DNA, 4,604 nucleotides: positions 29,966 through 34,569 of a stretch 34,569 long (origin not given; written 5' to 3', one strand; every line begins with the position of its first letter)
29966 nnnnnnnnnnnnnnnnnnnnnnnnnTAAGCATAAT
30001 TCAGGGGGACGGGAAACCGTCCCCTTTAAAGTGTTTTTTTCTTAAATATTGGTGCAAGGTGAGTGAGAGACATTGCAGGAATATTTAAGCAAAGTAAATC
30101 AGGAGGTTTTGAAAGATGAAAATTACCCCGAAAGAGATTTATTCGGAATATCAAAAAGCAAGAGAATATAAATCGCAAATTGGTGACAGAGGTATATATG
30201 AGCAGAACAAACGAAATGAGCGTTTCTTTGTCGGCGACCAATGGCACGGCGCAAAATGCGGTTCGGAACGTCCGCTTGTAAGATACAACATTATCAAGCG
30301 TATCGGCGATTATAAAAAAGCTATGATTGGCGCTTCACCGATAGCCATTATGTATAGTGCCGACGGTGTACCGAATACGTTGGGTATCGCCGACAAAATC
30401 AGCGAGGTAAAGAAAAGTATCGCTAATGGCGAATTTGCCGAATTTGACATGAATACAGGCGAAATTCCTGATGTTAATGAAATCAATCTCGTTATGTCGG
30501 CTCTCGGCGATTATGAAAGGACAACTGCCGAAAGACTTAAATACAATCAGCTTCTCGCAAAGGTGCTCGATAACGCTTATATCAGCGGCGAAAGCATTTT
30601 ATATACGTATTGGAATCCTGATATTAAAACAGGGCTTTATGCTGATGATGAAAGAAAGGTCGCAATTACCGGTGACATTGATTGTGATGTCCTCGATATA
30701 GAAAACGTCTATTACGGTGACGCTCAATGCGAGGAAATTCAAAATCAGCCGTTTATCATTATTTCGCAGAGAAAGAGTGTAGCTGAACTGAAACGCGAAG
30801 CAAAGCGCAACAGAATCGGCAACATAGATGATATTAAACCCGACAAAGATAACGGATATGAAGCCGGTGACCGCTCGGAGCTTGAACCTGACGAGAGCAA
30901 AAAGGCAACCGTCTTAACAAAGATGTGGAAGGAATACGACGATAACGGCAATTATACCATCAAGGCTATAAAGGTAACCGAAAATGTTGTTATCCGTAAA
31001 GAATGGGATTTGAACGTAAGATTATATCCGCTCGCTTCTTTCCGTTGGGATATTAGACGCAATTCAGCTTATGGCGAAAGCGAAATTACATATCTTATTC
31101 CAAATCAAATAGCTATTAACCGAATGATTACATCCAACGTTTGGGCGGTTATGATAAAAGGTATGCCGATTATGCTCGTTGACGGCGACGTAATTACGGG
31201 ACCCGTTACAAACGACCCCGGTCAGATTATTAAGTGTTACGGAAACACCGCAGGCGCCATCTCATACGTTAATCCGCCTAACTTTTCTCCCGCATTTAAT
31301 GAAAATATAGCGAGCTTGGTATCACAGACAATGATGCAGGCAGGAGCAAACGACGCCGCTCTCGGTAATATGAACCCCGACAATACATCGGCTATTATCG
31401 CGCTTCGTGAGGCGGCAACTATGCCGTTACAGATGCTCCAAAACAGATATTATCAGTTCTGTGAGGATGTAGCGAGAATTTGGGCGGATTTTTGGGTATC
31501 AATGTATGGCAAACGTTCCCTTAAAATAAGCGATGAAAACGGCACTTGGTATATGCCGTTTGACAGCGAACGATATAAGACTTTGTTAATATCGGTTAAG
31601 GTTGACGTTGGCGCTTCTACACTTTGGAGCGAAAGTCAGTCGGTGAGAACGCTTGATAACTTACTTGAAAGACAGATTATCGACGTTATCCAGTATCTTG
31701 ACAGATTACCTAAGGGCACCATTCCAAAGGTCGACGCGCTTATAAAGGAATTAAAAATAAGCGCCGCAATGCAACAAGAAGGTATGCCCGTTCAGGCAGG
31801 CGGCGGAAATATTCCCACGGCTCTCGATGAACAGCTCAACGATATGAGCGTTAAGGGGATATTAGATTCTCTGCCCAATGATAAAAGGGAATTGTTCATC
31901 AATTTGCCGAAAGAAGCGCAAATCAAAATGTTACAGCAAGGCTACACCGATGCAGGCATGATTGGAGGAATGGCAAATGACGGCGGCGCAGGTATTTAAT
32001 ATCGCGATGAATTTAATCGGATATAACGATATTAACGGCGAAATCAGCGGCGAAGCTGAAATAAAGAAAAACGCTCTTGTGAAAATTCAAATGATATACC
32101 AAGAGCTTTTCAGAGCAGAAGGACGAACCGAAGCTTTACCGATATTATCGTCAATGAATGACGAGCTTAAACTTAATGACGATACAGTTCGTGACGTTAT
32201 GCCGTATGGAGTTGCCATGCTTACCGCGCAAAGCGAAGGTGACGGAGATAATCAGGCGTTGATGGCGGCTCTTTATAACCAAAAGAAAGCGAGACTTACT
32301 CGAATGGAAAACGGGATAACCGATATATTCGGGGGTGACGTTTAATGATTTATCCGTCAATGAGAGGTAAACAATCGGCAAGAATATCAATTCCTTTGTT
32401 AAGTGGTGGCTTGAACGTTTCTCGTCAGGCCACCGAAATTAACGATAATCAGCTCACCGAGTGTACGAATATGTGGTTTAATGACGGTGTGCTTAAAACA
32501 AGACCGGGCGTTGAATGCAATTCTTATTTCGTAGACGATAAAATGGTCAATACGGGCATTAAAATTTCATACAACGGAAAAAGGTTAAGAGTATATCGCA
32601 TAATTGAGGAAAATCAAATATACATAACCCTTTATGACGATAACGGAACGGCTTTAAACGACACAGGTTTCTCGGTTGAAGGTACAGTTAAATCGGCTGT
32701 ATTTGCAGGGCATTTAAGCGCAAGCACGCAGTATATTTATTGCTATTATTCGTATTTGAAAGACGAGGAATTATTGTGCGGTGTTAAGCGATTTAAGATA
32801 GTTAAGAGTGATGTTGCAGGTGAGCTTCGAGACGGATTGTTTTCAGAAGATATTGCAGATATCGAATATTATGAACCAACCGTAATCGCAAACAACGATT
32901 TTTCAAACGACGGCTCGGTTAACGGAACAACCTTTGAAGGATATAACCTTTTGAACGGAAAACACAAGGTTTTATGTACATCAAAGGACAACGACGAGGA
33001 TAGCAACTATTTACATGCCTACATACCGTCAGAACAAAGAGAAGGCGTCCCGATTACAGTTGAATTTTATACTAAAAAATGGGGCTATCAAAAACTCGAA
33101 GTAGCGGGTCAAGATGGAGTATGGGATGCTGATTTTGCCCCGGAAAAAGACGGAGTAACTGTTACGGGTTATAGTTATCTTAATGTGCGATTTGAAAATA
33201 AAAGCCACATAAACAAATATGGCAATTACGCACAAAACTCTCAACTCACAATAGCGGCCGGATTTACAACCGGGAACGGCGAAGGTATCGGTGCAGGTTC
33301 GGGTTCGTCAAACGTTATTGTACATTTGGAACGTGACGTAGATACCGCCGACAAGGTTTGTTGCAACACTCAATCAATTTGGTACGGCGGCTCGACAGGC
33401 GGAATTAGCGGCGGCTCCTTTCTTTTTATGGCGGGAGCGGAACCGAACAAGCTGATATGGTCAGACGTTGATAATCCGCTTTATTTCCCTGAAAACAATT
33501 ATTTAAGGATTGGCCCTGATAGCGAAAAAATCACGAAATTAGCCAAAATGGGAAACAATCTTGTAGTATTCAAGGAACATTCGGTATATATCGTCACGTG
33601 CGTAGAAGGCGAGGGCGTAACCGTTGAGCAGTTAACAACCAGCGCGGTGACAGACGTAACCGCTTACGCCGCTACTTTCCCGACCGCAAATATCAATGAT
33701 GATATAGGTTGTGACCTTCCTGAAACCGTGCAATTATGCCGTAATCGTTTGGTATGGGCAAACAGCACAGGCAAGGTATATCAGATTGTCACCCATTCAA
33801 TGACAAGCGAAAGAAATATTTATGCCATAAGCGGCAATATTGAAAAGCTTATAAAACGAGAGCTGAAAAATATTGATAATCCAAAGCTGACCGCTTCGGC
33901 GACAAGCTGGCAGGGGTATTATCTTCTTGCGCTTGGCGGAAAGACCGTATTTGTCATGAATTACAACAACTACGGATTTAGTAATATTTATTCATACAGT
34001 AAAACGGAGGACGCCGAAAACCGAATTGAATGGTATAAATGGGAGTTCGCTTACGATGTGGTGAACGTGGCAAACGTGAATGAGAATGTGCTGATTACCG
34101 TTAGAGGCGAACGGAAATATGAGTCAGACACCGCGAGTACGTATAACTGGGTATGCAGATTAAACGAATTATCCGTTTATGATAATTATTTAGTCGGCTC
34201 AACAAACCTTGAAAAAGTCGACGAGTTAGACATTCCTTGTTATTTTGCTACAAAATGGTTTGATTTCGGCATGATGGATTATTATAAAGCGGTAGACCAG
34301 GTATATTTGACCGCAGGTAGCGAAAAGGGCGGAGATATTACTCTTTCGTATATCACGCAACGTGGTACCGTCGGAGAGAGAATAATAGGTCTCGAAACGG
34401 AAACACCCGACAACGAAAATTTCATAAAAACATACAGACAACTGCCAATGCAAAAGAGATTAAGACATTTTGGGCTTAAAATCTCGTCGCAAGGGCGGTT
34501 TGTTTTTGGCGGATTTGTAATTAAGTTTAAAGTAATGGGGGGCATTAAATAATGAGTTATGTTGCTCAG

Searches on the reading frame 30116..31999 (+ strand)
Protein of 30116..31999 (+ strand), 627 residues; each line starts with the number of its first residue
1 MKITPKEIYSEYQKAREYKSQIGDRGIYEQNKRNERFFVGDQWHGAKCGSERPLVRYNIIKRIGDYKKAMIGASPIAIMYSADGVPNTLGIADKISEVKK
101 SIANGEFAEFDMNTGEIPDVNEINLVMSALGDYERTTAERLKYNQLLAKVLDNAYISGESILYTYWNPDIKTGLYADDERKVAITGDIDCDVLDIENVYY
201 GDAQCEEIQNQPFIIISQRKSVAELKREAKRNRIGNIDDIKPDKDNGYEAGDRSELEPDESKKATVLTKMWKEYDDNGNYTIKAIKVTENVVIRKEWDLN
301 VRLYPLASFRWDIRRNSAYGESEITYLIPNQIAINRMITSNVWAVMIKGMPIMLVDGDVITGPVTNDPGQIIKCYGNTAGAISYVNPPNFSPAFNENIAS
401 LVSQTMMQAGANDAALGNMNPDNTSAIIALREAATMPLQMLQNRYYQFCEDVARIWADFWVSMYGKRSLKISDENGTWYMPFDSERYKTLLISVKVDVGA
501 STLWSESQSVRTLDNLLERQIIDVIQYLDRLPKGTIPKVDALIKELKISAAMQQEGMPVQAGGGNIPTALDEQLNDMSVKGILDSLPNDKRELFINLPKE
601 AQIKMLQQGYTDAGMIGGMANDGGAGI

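Call 7: search_protein_families(library=phrogs, proteins=[window:30116-31999:+], max_evalue=0.001)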
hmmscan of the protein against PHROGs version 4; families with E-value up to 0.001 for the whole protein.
window:30116-31999:+ (627 aa): 3 families
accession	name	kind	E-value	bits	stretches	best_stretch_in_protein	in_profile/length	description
phrog_156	-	head and packaging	1.4e-25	90.9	1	28-557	30-571/681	portal protein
phrog_332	-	connector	5.2e-11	42.6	1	120-434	100-398/560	head-tail adaptor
phrog_1216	-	head and packaging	4.7e-10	39.6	1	169-337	193-374/714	portal protein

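Call 30: search_protein_families(library=pfam, proteins=[window:30116-31999:+], max_evalue=0.01)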
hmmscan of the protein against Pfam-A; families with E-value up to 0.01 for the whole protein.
window:30116-31999:+ (627 aa): 3 families
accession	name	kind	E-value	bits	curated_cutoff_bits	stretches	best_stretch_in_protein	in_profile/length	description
PF23899.1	SU10_portal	-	1.1e-08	34.5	30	1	179-466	182-469/593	Phage SU10 portal protein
PF16510.12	P22_portal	-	3.9e-07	29.4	26.1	1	220-477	202-459/594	Phage P22-like portal protein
PF12236.14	Head-tail_con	-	0.0026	16.7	27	1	302-395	247-333/489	Bacteriophage head to tail connecting protein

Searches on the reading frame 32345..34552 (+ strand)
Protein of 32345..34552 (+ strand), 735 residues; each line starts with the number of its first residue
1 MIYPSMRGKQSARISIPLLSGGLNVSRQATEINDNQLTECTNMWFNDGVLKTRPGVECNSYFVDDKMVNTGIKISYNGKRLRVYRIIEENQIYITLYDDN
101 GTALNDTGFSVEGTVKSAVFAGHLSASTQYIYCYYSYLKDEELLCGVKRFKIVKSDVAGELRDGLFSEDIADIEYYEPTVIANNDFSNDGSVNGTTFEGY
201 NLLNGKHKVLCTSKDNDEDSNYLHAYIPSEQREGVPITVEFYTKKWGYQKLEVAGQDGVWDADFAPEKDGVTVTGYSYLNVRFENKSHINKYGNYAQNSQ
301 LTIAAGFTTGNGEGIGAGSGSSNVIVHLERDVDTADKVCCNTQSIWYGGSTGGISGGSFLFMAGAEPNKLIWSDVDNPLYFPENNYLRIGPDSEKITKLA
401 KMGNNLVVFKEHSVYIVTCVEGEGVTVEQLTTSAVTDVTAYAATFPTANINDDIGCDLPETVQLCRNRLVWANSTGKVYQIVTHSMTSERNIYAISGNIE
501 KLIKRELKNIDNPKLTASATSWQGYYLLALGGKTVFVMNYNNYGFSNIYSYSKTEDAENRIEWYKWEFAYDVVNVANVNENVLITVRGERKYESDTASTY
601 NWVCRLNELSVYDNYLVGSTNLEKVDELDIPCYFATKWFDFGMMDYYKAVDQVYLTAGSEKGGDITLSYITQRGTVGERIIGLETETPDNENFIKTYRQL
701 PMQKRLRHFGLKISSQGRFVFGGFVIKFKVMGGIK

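Call 7: search_protein_families(library=phrogs, proteins=[window:32345-34552:+], max_evalue=0.001)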
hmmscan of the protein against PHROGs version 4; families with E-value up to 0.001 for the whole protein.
window:32345-34552:+ (735 aa): 2 families
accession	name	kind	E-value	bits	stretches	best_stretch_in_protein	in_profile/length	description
phrog_3287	-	head and packaging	1.7e-14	54.6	1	352-733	167-523/524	virion structural protein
phrog_511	-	head and packaging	6.2e-05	22.5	1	361-430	575-641/862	internal virion protein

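Call 30: search_protein_families(library=pfam, proteins=[window:32345-34552:+], max_evalue=0.01)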
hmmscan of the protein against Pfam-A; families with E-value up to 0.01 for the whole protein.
window:32345-34552:+ (735 aa): 0 families

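Call 92: search_solved_structures(query=window:32345-34552:+, max_evalue=1)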
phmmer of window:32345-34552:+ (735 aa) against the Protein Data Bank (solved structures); distinct sequences matched with E-value up to 1: 2.
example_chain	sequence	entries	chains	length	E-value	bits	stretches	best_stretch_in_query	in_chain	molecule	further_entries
5g52_A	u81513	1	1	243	0.36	12.1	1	562-639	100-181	VP1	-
5l7q_A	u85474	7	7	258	0.53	11.6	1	562-638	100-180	VP1 | Genome polyprotein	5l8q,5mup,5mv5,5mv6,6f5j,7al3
